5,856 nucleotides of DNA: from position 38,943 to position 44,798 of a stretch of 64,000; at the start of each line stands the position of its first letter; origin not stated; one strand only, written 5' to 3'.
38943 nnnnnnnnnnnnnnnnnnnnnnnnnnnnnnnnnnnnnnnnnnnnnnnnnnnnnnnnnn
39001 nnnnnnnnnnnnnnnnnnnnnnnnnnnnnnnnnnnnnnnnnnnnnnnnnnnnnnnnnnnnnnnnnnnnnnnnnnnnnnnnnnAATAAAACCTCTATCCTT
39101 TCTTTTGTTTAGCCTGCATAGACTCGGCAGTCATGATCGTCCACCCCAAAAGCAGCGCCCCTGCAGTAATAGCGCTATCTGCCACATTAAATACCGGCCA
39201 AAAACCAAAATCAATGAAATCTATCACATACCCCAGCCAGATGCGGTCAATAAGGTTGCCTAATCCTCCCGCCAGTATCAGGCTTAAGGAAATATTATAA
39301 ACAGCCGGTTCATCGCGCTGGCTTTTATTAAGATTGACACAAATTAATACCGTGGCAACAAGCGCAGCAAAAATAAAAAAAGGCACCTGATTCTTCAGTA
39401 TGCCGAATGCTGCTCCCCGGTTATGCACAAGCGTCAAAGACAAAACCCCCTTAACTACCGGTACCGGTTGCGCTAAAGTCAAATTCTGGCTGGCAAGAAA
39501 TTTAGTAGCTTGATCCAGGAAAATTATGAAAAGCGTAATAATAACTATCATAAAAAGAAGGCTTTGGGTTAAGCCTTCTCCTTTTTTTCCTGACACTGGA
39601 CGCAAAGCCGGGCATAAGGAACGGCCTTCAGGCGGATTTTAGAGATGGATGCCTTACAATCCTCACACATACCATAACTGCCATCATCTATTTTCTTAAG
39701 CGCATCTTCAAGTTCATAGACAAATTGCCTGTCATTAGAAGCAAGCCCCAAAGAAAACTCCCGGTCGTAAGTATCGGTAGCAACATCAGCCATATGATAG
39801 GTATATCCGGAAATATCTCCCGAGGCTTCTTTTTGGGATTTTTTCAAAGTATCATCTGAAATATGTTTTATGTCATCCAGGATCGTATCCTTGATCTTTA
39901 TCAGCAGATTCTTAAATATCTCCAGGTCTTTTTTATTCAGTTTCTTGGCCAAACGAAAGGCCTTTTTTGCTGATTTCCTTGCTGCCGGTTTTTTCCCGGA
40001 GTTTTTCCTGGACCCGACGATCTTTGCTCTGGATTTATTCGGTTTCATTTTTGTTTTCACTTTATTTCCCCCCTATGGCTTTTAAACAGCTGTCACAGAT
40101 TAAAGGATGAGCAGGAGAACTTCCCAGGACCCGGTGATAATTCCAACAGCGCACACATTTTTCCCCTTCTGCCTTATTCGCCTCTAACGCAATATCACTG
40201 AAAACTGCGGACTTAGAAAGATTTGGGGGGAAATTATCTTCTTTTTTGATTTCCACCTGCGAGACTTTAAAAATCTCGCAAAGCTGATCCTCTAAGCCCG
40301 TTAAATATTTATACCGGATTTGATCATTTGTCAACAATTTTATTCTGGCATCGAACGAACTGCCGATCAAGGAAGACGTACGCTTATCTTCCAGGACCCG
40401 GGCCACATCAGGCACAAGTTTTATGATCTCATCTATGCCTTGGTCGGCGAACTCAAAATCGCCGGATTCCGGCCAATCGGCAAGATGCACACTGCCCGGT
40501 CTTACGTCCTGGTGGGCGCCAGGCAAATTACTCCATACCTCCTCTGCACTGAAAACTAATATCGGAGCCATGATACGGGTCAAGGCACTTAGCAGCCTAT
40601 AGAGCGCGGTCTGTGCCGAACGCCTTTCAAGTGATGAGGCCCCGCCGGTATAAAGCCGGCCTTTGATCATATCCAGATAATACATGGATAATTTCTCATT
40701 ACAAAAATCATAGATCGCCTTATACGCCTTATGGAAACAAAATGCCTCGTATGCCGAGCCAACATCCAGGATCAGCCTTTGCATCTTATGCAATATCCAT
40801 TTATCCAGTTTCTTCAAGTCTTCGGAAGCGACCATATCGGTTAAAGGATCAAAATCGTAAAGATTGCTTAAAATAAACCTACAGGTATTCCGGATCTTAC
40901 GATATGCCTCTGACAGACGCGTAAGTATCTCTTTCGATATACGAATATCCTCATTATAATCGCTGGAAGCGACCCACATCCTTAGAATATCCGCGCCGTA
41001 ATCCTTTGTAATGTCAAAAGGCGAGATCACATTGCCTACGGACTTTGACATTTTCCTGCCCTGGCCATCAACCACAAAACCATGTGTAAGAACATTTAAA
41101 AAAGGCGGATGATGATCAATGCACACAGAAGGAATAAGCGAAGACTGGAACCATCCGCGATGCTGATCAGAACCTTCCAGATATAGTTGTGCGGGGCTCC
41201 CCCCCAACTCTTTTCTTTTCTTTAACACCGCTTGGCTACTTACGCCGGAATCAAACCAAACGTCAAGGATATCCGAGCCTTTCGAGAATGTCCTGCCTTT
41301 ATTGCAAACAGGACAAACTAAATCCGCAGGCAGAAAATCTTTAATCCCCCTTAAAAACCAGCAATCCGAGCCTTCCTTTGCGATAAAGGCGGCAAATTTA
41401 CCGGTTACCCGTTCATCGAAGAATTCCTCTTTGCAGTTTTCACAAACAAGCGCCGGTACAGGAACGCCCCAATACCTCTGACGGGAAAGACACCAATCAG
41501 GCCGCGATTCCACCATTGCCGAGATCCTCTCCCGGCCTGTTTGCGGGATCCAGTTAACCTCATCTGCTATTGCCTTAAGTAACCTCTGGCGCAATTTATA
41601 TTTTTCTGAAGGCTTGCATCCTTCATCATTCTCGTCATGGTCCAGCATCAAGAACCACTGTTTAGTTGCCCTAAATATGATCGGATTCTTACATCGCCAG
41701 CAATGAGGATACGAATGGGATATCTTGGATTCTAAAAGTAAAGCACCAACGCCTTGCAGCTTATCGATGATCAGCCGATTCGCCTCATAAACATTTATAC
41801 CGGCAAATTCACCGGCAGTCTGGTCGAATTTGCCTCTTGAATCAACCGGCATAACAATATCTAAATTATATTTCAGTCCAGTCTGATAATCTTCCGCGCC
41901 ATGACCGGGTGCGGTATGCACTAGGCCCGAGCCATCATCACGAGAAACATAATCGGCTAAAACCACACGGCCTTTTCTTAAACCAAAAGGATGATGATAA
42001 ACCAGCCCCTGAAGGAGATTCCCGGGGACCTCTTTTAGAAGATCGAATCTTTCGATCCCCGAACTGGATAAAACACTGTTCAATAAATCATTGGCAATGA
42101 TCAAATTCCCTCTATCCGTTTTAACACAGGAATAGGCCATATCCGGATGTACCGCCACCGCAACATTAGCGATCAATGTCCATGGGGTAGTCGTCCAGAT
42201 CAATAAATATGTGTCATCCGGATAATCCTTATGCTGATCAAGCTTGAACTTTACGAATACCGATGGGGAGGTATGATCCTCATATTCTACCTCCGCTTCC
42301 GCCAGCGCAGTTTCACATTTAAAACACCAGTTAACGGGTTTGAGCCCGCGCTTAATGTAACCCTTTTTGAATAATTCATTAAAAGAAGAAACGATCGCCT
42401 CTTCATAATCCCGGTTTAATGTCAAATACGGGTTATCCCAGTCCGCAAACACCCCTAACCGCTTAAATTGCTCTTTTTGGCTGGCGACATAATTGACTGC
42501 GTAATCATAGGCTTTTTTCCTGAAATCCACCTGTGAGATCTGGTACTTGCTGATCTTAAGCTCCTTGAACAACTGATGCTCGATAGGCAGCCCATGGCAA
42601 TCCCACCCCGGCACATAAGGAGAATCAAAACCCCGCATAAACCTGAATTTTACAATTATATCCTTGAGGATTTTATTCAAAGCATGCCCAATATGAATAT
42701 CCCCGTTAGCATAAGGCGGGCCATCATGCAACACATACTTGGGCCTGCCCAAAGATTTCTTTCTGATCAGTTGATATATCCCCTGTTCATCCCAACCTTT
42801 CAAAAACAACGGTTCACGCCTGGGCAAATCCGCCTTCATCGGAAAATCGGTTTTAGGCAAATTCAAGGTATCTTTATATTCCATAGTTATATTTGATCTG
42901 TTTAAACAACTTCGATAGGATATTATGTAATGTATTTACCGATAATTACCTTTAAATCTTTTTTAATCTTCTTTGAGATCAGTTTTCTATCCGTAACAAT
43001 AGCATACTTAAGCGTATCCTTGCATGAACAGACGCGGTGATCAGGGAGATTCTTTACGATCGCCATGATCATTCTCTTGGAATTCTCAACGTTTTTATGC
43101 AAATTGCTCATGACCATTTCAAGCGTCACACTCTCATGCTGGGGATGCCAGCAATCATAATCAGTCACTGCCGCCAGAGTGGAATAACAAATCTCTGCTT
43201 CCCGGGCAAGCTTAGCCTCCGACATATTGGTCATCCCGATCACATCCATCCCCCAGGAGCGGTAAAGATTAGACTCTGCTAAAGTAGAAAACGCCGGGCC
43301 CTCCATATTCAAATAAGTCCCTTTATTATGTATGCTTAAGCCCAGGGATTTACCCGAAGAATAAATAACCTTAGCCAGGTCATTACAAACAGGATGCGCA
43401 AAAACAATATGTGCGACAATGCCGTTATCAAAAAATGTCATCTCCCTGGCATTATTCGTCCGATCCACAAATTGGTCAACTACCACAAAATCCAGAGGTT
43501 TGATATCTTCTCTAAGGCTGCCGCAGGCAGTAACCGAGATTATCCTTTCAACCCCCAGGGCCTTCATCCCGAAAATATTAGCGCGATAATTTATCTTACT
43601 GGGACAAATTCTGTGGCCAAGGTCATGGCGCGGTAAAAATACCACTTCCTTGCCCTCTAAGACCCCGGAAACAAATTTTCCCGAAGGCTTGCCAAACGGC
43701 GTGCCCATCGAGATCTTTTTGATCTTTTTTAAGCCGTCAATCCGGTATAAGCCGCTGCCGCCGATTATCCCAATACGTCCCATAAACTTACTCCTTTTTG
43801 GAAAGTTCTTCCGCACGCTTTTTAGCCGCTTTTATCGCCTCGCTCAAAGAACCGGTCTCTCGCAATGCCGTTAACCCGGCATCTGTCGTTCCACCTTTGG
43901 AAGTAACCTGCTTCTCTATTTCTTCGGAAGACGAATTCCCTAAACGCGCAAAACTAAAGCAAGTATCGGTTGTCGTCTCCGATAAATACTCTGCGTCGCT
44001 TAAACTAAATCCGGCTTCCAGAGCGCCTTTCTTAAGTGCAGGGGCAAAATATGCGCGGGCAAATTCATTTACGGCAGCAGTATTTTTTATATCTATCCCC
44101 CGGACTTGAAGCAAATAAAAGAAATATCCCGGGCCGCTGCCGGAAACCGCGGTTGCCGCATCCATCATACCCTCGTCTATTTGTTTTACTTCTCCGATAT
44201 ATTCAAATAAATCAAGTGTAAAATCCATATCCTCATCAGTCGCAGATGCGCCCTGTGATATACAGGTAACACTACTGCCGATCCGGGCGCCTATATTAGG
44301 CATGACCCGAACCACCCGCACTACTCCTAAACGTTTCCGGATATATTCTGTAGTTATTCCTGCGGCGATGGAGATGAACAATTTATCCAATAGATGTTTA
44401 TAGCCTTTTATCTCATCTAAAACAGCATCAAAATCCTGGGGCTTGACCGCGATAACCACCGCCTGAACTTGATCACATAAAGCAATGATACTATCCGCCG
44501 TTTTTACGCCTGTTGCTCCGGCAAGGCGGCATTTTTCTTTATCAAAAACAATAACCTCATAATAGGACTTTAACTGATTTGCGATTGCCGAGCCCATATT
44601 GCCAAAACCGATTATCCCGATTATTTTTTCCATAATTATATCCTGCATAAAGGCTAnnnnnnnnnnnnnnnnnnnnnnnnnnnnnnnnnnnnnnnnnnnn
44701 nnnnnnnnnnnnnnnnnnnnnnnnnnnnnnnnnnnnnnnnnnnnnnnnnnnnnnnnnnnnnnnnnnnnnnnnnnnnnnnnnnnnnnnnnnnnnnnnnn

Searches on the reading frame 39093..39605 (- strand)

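Call 11: search_protein_families(library=pfam, proteins=[window:39093-39605:-], max_evalue=0.001)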
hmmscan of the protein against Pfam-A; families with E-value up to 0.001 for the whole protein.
window:39093-39605:- (170 aa): 1 family
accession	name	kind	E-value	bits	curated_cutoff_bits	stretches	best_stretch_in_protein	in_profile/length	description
PF01252.23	Peptidase_A8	-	6.1e-40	137.1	25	1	23-157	1-140/142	Signal peptidase (SPase) II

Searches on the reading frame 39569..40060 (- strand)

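Call 11: search_protein_families(library=pfam, proteins=[window:39569-40060:-], max_evalue=0.001)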
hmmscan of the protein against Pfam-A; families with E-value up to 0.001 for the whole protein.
window:39569-40060:- (163 aa): 1 family
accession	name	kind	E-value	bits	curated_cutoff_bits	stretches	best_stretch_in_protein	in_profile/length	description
PF01258.23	zf-dskA_traR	-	4.1e-11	43.1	24.9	1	127-162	1-36/36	Prokaryotic dksA/traR C4-type zinc finger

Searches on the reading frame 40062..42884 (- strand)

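Call 11: search_protein_families(library=pfam, proteins=[window:40062-42884:-], max_evalue=0.001)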
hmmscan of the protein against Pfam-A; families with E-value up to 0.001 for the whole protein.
window:40062-42884:- (940 aa): 7 families
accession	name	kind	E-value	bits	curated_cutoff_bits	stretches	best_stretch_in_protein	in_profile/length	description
PF00133.28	tRNA-synt_1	-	3.9e-131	438.1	22.7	1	28-650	3-414/414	tRNA synthetases class I (I, L, M and V)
PF08264.19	Anticodon_1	-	9.8e-33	113.6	25.1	1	694-848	1-146/148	Anticodon-binding domain of tRNA ligase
PF09334.17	tRNA-synt_1g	-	7.2e-25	88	20.1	2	57-200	8-136/391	tRNA synthetases class I (M)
PF01406.26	tRNA-synt_1e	-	1.8e-07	31.2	27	1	593-655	235-297/301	tRNA synthetases class I (C) catalytic domain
PF06827.20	zf-FPG_IleRS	-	5.1e-07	29.8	21.3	1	907-935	1-29/30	Zinc finger found in FPG and IleRS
PF01921.24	tRNA-synt_1f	-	8.6e-06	25.3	27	1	599-667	270-338/360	tRNA synthetases class I (K)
PF13603.12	tRNA-synt_1_2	-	2.6e-05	24.2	25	1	225-351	21-144/185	Leucyl-tRNA synthetase, editing domain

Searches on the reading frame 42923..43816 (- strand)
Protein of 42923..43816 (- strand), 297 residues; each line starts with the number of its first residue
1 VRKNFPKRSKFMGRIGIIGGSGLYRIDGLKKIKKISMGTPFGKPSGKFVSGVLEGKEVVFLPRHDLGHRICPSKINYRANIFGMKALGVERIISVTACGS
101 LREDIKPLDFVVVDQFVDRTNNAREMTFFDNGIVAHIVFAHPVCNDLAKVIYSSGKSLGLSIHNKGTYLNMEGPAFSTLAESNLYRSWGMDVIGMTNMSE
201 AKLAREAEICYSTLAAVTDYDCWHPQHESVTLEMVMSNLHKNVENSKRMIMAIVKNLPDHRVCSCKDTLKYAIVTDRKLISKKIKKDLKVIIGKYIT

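Call 11: search_protein_families(library=pfam, proteins=[window:42923-43816:-], max_evalue=0.001)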
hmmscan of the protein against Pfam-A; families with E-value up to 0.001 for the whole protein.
window:42923-43816:- (297 aa): 1 family
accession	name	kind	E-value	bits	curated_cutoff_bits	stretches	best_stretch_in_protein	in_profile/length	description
PF01048.26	PNP_UDP_1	-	7.2e-42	143.8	25.1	1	14-255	1-233/233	Phosphorylase superfamily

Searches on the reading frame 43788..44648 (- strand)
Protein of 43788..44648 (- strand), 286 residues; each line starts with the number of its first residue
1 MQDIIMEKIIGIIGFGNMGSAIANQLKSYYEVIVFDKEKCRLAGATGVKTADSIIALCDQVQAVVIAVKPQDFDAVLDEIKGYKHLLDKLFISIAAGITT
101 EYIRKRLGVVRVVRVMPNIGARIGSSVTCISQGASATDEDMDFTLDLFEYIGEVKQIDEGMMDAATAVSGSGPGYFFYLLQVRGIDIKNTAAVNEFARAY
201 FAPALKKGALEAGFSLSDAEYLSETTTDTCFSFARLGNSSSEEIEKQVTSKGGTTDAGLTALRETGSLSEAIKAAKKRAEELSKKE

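Call 11: search_protein_families(library=pfam, proteins=[window:43788-44648:-], max_evalue=0.001)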
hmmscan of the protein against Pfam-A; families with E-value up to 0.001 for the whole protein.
window:43788-44648:- (286 aa): 5 families
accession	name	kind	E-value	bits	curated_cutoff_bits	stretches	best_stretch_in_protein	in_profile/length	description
PF14748.11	P5CR_dimer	-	1.5e-17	64.2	25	2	199-282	19-105/105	Pyrroline-5-carboxylate reductase dimerisation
PF03807.23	F420_oxidored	-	1.3e-11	45.3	21.6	1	10-97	2-94/94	NADP oxidoreductase coenzyme F420-dependent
PF03446.21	NAD_binding_2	-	2.8e-08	34.4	21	1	10-90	2-86/161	NAD binding domain of 6-phosphogluconate dehydrogenase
PF02254.24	TrkA_N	-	0.00018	22.2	23.8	0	11-42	2-34/116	TrkA-N domain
PF02826.25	2-Hacid_dh_C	-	0.00092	19.1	25.1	0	5-68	34-99/178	D-isomer specific 2-hydroxyacid dehydrogenase, NAD binding domain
